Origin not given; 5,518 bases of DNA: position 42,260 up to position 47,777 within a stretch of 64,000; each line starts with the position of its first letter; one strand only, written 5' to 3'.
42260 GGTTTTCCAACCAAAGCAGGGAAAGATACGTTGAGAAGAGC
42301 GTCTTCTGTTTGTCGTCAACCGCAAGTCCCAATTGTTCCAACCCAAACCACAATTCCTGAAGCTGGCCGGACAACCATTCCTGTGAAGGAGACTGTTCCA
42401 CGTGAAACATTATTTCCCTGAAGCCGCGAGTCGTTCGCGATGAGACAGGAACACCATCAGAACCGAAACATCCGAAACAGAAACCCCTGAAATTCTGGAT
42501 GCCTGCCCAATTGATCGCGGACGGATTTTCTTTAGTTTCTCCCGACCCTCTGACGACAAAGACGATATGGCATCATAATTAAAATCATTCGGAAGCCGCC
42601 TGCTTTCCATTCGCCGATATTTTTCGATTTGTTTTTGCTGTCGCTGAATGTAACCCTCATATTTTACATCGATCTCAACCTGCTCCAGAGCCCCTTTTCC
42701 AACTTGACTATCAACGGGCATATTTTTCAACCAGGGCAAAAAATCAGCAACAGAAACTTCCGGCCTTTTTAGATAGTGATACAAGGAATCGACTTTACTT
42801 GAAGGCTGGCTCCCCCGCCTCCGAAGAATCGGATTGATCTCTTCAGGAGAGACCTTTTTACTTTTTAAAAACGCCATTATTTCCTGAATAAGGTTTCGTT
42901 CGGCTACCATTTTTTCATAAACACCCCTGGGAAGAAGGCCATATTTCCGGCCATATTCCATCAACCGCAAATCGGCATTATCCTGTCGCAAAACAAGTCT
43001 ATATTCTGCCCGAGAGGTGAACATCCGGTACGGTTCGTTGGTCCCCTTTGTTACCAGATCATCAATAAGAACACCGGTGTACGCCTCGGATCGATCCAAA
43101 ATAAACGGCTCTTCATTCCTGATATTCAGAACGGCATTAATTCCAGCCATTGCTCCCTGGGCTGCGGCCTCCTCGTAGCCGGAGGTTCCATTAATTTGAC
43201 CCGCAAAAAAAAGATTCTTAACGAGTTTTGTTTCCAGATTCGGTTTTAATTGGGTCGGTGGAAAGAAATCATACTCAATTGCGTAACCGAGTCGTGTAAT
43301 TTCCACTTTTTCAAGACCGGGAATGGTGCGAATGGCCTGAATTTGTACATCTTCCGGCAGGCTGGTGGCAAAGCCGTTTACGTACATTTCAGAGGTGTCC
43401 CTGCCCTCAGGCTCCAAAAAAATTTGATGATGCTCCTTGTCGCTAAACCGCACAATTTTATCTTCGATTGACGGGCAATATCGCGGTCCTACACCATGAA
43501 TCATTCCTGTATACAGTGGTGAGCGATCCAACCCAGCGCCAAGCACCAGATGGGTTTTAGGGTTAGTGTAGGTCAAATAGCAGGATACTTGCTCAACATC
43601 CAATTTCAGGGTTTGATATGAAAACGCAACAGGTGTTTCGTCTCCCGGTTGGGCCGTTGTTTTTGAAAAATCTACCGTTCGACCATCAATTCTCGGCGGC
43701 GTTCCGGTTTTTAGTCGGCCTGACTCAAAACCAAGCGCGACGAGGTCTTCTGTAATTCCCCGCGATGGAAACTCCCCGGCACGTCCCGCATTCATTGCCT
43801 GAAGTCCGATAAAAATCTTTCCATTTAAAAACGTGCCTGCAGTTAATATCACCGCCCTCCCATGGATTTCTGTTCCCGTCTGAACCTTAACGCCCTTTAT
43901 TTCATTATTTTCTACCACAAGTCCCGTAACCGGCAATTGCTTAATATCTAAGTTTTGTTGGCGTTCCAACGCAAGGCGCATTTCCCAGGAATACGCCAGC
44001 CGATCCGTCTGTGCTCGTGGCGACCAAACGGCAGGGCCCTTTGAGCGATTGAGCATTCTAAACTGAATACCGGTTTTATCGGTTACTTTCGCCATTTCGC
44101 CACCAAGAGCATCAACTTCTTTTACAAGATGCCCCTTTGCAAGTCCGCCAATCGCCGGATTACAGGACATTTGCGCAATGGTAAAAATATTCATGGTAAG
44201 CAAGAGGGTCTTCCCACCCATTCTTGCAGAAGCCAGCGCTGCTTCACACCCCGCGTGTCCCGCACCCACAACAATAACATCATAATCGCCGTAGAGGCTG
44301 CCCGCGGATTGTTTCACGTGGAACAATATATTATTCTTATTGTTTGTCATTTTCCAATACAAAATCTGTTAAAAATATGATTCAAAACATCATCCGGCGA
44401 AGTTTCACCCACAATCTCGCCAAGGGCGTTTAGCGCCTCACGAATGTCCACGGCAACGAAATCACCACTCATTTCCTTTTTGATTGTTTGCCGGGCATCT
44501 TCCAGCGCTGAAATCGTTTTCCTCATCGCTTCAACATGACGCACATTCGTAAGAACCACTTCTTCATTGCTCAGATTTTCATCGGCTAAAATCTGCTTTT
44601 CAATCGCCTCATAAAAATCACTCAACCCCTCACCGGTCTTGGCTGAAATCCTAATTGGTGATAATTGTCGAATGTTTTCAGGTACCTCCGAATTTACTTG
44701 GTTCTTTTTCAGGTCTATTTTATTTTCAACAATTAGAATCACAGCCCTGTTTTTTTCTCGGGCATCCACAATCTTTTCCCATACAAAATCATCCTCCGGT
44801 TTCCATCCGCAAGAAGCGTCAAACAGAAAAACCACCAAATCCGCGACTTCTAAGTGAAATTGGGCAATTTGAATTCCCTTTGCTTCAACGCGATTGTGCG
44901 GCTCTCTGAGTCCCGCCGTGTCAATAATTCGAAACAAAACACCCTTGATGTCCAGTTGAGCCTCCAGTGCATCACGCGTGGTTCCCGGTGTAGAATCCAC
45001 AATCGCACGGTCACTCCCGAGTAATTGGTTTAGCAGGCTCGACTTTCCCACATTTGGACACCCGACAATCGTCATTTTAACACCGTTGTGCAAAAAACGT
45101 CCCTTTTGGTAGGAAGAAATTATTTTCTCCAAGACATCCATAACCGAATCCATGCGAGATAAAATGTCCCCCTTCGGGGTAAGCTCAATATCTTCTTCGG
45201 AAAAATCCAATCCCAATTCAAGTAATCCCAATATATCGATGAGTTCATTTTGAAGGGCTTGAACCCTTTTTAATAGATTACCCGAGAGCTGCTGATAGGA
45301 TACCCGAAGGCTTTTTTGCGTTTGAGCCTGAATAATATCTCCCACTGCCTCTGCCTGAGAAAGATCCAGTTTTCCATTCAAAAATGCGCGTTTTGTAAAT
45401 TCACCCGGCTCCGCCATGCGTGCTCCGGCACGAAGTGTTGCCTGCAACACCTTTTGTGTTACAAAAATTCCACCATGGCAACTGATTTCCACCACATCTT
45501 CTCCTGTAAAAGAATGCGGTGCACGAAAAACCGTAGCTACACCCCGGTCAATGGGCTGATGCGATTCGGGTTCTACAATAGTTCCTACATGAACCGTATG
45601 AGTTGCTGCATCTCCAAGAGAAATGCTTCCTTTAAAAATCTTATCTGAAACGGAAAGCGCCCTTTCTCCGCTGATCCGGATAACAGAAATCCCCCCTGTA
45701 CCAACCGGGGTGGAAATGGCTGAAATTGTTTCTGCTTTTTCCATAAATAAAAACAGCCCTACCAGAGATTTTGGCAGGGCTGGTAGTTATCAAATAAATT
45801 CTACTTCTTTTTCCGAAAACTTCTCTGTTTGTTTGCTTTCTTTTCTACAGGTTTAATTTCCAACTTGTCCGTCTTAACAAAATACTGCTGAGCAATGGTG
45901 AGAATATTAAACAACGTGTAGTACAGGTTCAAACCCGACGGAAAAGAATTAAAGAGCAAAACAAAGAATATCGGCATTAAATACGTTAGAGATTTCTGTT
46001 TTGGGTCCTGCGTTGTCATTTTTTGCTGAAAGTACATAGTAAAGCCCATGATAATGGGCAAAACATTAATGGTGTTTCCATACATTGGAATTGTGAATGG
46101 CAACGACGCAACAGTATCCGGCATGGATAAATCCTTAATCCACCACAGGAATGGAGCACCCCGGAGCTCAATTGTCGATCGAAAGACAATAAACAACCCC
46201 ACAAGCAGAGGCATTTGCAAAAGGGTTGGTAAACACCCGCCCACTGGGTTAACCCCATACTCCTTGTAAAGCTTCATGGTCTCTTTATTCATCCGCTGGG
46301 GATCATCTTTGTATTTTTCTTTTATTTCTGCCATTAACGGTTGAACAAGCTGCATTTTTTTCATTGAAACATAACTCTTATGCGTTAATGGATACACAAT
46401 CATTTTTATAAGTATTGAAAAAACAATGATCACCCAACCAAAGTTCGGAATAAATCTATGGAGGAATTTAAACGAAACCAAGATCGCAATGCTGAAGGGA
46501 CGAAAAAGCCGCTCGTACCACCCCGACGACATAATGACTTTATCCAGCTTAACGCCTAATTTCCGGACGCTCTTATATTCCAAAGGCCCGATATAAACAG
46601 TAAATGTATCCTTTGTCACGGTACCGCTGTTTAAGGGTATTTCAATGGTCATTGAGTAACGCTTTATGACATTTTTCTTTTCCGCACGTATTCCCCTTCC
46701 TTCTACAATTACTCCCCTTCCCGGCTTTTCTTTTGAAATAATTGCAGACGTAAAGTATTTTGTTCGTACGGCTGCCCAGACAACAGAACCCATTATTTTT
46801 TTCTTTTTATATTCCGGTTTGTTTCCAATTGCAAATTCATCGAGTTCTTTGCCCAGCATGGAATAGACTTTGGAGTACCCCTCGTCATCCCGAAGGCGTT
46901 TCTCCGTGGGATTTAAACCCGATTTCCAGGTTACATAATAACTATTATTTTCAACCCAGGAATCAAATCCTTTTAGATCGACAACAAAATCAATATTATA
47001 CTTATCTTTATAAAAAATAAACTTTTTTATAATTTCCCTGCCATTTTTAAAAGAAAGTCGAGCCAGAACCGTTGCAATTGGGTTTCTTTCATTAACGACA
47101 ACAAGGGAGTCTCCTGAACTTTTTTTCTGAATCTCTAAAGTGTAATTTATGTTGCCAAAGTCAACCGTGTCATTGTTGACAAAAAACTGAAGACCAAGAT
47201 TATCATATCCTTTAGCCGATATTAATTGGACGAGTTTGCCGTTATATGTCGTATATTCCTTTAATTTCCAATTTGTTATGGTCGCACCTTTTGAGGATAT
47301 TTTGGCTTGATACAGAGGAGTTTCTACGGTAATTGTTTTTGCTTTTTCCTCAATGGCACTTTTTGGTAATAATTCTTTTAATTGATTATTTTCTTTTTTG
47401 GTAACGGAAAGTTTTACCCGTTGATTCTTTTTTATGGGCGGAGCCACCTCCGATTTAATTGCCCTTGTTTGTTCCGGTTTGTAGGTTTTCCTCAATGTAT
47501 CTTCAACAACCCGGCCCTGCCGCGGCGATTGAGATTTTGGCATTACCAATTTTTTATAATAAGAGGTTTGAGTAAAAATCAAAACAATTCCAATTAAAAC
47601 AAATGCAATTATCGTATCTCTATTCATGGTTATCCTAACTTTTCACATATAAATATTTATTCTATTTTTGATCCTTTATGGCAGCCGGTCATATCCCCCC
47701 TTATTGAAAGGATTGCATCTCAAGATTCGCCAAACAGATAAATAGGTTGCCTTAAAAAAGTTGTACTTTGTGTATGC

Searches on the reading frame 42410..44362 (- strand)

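Call 39: search_protein_families(library=pfam, proteins=[window:42410-44362:-], max_evalue=0.00001)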
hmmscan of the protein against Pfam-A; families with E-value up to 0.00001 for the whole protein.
window:42410-44362:- (650 aa): 6 families
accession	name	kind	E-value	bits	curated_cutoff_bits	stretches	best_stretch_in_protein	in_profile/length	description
PF01134.28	GIDA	-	2e-171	570.8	22.1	1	28-418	1-391/391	Glucose inhibited division protein A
PF13932.14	SAM_GIDA_C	-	9.8e-26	89.8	27.1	1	580-636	1-57/57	tRNA modifying enzyme MnmG/GidA C-terminal helical bundle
PF21680.2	GIDA_C_1st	-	2.9e-19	70.1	24.7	1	482-576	4-96/96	tRNA modifying enzyme MnmG/GidA C-terminal helical domain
PF12831.13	FAD_oxidored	-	1.4e-06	28.3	27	1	28-168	1-137/416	FAD dependent oxidoreductase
PF01266.30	DAO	-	3.9e-06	27.1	27.9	0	98-182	113-208/353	FAD dependent oxidoreductase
PF00890.30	FAD_binding_2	-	8.7e-06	25.6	20.4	0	28-56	1-29/414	FAD binding domain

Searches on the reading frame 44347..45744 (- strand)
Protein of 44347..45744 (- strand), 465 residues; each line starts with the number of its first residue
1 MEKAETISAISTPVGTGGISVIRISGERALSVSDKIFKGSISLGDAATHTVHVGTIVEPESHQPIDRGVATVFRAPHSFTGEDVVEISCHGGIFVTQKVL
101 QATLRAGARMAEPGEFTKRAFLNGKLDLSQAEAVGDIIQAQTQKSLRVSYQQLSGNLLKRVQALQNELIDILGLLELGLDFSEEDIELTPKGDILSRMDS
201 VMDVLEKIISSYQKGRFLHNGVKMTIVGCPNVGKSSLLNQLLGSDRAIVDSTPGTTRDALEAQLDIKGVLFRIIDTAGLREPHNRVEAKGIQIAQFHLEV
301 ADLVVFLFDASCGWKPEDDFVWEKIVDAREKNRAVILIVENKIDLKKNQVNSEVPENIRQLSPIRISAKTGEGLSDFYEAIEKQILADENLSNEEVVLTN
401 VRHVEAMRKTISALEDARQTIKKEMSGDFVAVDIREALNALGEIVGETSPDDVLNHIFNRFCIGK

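Call 39: search_protein_families(library=pfam, proteins=[window:44347-45744:-], max_evalue=0.00001)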
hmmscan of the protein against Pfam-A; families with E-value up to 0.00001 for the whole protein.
window:44347-45744:- (465 aa): 8 families
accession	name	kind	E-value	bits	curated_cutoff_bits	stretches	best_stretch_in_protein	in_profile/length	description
PF12631.12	MnmE_helical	-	9.4e-58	196.2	40.1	1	128-462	1-211/211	MnmE helical domain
PF10396.14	TrmE_N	-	9.1e-45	152.1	29.8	1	6-125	1-117/117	GTP-binding protein TrmE N-terminus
PF01926.29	MMR_HSR1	-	1.4e-24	86.8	21.9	1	224-341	2-112/113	50S ribosome-binding GTPase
PF00071.28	Ras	-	2e-09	37.7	21.6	1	223-386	1-161/162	Ras family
PF02421.24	FeoB_N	-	3.5e-09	36.8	27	1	223-380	2-155/156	Ferrous iron transport protein B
PF00009.33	GTP_EFTU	-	1.7e-06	28.2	26.5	0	244-384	44-185/188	Elongation factor Tu GTP binding domain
PF00350.29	Dynamin_N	-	4.3e-06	27.3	27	0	226-257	3-34/168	Dynamin family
PF00025.27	Arf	-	7.7e-06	25.9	22.3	0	219-359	12-141/174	ADP-ribosylation factor family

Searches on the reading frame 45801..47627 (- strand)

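Call 39: search_protein_families(library=pfam, proteins=[window:45801-47627:-], max_evalue=0.00001)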
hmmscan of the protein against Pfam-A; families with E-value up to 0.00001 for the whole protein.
window:45801-47627:- (608 aa): 2 families
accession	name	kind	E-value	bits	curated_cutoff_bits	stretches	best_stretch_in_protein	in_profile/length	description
PF02096.25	60KD_IMP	-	5.4e-61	205.7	35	1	396-585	1-162/163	60Kd inner membrane protein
PF14849.12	YidC_periplas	-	1.1e-21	78.4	24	1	99-365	2-268/283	YidC periplasmic domain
